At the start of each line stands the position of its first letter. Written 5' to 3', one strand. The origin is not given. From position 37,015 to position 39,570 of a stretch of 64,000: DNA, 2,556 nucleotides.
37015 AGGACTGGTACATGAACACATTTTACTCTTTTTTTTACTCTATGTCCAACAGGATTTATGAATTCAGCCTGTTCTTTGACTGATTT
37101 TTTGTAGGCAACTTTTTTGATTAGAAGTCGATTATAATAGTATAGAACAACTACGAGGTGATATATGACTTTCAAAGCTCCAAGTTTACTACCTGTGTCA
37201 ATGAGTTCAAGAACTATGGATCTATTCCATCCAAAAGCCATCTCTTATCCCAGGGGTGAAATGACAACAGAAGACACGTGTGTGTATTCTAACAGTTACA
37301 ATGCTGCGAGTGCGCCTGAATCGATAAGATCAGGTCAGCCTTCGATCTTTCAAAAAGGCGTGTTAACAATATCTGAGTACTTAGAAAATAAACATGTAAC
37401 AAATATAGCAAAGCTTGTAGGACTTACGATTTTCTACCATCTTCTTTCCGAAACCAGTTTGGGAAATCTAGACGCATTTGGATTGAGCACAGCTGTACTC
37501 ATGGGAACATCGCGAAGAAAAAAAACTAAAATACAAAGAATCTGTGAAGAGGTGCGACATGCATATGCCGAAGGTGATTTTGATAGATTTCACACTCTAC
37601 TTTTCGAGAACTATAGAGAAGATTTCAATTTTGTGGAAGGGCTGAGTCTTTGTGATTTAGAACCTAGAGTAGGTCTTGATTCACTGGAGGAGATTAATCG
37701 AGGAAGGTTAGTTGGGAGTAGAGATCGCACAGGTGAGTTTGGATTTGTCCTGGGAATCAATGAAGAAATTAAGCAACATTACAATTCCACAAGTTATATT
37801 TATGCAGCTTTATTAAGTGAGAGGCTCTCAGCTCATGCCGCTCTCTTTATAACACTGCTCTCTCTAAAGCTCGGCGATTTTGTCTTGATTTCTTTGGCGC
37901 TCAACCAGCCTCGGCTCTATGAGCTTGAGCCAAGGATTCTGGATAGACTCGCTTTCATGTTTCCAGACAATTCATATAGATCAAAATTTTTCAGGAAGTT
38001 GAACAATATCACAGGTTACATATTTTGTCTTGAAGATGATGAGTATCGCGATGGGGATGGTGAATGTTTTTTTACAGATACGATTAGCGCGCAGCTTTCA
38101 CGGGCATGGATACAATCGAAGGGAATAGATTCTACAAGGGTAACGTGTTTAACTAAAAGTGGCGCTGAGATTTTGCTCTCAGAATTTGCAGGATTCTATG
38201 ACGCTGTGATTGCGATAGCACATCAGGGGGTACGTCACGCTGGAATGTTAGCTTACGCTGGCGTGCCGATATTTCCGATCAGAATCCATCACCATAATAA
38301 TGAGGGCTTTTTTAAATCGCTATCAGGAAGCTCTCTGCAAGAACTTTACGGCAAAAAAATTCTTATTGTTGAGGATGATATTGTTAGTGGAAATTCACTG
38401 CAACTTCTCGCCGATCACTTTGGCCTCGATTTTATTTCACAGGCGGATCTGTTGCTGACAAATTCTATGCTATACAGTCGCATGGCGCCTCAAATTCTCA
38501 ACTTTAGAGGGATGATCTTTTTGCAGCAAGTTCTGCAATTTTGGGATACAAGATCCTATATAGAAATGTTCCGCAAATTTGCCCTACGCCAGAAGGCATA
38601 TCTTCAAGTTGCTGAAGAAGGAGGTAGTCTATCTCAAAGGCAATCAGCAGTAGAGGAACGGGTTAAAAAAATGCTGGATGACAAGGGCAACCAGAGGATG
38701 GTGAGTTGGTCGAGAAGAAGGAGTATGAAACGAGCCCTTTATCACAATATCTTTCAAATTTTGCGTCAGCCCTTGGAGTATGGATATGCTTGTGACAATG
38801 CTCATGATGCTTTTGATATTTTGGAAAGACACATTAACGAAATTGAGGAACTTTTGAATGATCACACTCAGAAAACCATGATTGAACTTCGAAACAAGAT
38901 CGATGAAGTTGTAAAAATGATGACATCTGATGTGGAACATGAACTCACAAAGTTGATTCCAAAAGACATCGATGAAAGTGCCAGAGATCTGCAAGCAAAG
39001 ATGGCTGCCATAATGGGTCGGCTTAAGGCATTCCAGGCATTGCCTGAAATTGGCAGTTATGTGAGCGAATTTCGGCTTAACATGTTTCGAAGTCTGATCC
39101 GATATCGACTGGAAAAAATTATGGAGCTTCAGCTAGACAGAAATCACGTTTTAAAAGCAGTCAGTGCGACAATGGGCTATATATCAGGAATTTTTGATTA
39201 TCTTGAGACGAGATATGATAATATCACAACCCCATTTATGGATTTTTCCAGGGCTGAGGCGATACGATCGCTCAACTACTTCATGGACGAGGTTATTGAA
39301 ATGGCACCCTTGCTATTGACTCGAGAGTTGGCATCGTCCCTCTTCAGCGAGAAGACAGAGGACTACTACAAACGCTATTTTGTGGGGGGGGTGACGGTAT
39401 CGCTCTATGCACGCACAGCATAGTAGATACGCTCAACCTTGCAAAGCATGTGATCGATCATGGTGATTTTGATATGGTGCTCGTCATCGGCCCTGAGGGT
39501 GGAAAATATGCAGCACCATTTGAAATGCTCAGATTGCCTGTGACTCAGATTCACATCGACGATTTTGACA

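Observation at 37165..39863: Tandem orphan phosphoribosyltransferase-module locus (752-aa PRT with long helical arms plus a second PRT module): candidate uncharacterised system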

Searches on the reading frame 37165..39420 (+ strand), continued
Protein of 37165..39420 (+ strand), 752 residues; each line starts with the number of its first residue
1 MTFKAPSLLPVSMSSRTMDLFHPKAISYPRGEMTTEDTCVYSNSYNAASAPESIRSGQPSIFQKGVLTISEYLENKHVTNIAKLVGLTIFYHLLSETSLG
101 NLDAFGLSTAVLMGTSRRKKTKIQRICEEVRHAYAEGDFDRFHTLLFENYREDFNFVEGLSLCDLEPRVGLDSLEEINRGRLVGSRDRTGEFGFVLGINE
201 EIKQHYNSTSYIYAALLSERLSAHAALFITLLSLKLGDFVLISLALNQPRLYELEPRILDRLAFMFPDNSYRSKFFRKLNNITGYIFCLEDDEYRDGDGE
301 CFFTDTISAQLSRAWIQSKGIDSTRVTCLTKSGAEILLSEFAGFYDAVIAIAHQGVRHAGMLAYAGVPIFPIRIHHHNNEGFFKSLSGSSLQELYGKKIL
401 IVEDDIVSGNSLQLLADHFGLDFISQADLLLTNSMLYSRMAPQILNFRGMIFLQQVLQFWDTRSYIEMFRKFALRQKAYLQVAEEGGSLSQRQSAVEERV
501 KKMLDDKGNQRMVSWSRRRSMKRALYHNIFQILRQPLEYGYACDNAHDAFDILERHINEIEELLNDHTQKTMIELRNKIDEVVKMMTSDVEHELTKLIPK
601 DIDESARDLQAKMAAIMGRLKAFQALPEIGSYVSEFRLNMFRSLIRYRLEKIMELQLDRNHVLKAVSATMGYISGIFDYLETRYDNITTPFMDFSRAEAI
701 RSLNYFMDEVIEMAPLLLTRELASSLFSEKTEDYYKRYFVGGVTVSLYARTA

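Call 63: find_encoding_contigs(protein=P0011, flank=10000, max_places=3)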
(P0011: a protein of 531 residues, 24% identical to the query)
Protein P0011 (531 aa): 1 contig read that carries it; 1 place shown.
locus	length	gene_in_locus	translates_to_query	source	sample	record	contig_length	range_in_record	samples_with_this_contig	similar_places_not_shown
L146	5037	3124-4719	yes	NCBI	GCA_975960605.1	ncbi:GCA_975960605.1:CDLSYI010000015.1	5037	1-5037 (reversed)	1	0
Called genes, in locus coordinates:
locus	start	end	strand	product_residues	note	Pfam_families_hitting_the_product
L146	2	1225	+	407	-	?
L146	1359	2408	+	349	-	PF12704:MacB_PCD, PF02687:FtsX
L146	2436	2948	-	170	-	PF00578:AhpC-TSA, PF08534:Redoxin, PF00085:Thioredoxin (faint), PF13905:Thioredoxin_8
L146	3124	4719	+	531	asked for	-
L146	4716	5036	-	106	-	?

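Call 87: predict_structure(alignment_id=A6)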
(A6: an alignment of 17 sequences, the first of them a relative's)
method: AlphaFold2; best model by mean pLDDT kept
length: 540 residues; sequences in the alignment: 17
mean_pLDDT: 86.2   pTM: 0.82
mean pLDDT of the five models: 86.2, 85.4, 83.5, 82.8, 77.1
residues with pLDDT >= 90: 243; 70-90: 248; 50-70: 45; < 50: 4
segments of 3 or more residues with pLDDT < 50: 538-540
pLDDT, mean of each block of 10 residues (from residue 1): 76 80 72 86 84 72 85 87 65 90 89 87 90 82 87 95 91 94 92 85 93 88 87 88 91 93 85 91 91 90 93 90 75 86 85 91 81 60 75 95 93 88 93 68 85 96 90 93 95 92 95 90 92 61
secondary structure, 60 per line:
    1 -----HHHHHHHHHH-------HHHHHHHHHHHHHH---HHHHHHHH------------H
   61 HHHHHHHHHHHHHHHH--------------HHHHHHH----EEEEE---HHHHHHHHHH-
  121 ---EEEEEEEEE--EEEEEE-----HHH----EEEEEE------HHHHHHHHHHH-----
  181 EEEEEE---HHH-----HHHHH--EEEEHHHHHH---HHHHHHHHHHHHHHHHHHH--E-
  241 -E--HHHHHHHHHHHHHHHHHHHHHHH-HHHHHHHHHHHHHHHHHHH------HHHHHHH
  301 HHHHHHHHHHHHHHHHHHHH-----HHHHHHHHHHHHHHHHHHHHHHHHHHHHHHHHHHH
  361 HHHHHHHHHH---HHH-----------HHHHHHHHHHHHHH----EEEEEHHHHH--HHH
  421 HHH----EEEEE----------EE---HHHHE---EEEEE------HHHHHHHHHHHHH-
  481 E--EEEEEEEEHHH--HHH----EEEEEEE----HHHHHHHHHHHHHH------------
elements in order: H6-15 H23-36 H40-47 H60-76 H91-97 E102-106 H110-119 E124-132 E135-140 E153-158 H165-175 E181-186 H198-202 E205-208 H209-214 H218-236 H245-267 H269-287 H294-320 H326-370 H388-401 E406-410 H411-415 H418-423 E428-432 H448-451 E456-460 H467-479 E484-491 E504-510 H515-528

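Call 89: fold_search(model_id=the predicted structure, library=pdb)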
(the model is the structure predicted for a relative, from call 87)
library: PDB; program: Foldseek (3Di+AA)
matches with E <= 10: 787; with E <= 0.001: 33
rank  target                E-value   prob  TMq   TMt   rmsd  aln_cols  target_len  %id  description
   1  3lpn_A                3.2e-05  1.00  0.21  0.37   4.6       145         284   16  Crystal structure of the phosphoribosylpyrophosphate (PRPP) synthetase from Thermoplasma volcanium in complex with an  (released 2011-02-09)
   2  1vdm_H                4.5e-05  1.00  0.18  0.54   4.3       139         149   22  Crystal structure of purine phosphoribosyltransferase from Pyrococcus horikoshii Ot3 (released 2005-05-24)
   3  3mbi_C                1.1e-04  1.00  0.20  0.36   5.0       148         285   17  Crystal structure of the phosphoribosylpyrophosphate (PRPP) synthetase from Thermoplasma volcanium in complex with ADP (released 2011-04-20)
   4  4zfn_A                1.7e-04  1.00  0.18  0.48   6.6       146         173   20  Hypoxanthine-guanine-xanthine phosphoribosyltransferase (HGXPRT) from Sulfolobus solfataricus containing GMP complexed (released 2015-04-29)
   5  3lpn_B                2.0e-04  1.00  0.21  0.36   4.4       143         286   17  Crystal structure of the phosphoribosylpyrophosphate (PRPP) synthetase from Thermoplasma volcanium in complex with an  (released 2011-02-09)
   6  1vdm_J                2.2e-04  1.00  0.18  0.55   4.9       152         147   22  Crystal structure of purine phosphoribosyltransferase from Pyrococcus horikoshii Ot3 (released 2005-05-24)
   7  1vdm_D                2.3e-04  1.00  0.17  0.55   6.6       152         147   20  Crystal structure of purine phosphoribosyltransferase from Pyrococcus horikoshii Ot3 (released 2005-05-24)
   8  5mp7_A                2.3e-04  1.00  0.17  0.28  19.0       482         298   13  Crystal structure of phosphoribosylpyrophosphate synthetase from Mycobacterium smegmatis (released 2017-04-26)
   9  1vdm_E                2.5e-04  1.00  0.17  0.53   3.5       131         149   24  Crystal structure of purine phosphoribosyltransferase from Pyrococcus horikoshii Ot3 (released 2005-05-24)
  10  5vog                  2.6e-04  1.00  0.17  0.46   8.8       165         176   18  Crystal Structure of a Hypothetical Protein from Neisseria gonorrhoeae with bound ppGpp (released 2017-05-24)
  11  4z1o_B                2.6e-04  1.00  0.18  0.47  12.3       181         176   18  Hypoxanthine-guanine-xanthine phosphoribosyltransferase (HGXPRT) from Sulfolobus solfataricus in complex with alpha-ph (released 2015-04-29)
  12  1vdm_A                2.8e-04  1.00  0.18  0.57   3.3       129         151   24  Crystal structure of purine phosphoribosyltransferase from Pyrococcus horikoshii Ot3 (released 2005-05-24)
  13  1vdm_B                2.8e-04  1.00  0.17  0.56   3.6       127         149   23  Crystal structure of purine phosphoribosyltransferase from Pyrococcus horikoshii Ot3 (released 2005-05-24)
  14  3mbi_A                2.8e-04  1.00  0.20  0.35   5.2       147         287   19  Crystal structure of the phosphoribosylpyrophosphate (PRPP) synthetase from Thermoplasma volcanium in complex with ADP (released 2011-04-20)
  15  5bqo_B                3.0e-04  1.00  0.17  0.44  12.4       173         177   20  Hypoxanthine-guanine-xanthine phosphoribosyltransferase (HGXPRT) from Sulfolobus solfataricus with sulfate bound in th (released 2015-06-10)
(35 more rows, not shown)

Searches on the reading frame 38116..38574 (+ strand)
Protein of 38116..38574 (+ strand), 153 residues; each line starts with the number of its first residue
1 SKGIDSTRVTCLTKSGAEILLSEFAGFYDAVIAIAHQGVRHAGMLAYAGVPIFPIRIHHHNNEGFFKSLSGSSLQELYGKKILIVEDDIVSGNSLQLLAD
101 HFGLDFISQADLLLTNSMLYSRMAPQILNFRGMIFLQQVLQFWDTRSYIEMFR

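Call 53: search_solved_structures(query=A4, max_evalue=0.01, show_alignments=3)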
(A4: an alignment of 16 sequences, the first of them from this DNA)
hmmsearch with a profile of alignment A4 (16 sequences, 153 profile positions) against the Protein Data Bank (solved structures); distinct sequences matched with E-value up to 0.01: 36.
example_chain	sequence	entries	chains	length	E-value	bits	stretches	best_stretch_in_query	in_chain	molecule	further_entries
4z1o_A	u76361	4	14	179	9.3e-08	35.3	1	27-109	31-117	Phosphoribosyltransferase | Purine phosphoribosyltransferase (GpT-2)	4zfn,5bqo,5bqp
5vog_A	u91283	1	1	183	4.2e-06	29.9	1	24-118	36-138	Putative phosphoribosyltransferase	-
1vdm_A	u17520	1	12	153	7.3e-06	29.1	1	18-111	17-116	purine phosphoribosyltransferase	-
6aqo_A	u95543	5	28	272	3.3e-05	27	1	63-111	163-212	Hypoxanthine-guanine phosphoribosyltransferase | Hypoxanthine-guanine phosphoribosyltransferase, putative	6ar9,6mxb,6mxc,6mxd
7scr_A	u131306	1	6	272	3.3e-05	27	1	63-111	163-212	Hypoxanthine-guanine phosphoribosyltransferase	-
2jbh_A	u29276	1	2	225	4.4e-05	26.6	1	65-111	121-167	PHOSPHORIBOSYLTRANSFERASE DOMAIN-CONTAINING PROTEIN 1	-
3lpn_A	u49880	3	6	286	7.1e-05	25.9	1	34-146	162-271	Ribose-phosphate pyrophosphokinase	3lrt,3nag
3mbi_A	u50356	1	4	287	7.1e-05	25.9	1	34-146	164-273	Ribose-phosphate pyrophosphokinase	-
8fwy_A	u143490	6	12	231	0.00026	24.1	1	62-111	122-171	Hypoxanthine-guanine phosphoribosyltransferase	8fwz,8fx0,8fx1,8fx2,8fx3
3ohp_A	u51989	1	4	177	0.00028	24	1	69-111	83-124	Hypoxanthine phosphoribosyltransferase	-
8cag_A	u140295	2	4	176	0.00056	23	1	70-109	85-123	Hypoxanthine phosphoribosyltransferase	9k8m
5knr_A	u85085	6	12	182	0.00059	23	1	70-109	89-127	Hypoxanthine-guanine phosphoribosyltransferase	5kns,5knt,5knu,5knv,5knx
9q0n_A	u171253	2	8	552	0.00063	22.9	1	73-110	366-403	Amidophosphoribosyltransferase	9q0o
9q0m_A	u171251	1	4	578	0.00067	22.8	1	73-110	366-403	Amidophosphoribosyltransferase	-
1g9s_A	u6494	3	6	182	0.00069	22.7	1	73-109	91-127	HYPOXANTHINE PHOSPHORIBOSYLTRANSFERASE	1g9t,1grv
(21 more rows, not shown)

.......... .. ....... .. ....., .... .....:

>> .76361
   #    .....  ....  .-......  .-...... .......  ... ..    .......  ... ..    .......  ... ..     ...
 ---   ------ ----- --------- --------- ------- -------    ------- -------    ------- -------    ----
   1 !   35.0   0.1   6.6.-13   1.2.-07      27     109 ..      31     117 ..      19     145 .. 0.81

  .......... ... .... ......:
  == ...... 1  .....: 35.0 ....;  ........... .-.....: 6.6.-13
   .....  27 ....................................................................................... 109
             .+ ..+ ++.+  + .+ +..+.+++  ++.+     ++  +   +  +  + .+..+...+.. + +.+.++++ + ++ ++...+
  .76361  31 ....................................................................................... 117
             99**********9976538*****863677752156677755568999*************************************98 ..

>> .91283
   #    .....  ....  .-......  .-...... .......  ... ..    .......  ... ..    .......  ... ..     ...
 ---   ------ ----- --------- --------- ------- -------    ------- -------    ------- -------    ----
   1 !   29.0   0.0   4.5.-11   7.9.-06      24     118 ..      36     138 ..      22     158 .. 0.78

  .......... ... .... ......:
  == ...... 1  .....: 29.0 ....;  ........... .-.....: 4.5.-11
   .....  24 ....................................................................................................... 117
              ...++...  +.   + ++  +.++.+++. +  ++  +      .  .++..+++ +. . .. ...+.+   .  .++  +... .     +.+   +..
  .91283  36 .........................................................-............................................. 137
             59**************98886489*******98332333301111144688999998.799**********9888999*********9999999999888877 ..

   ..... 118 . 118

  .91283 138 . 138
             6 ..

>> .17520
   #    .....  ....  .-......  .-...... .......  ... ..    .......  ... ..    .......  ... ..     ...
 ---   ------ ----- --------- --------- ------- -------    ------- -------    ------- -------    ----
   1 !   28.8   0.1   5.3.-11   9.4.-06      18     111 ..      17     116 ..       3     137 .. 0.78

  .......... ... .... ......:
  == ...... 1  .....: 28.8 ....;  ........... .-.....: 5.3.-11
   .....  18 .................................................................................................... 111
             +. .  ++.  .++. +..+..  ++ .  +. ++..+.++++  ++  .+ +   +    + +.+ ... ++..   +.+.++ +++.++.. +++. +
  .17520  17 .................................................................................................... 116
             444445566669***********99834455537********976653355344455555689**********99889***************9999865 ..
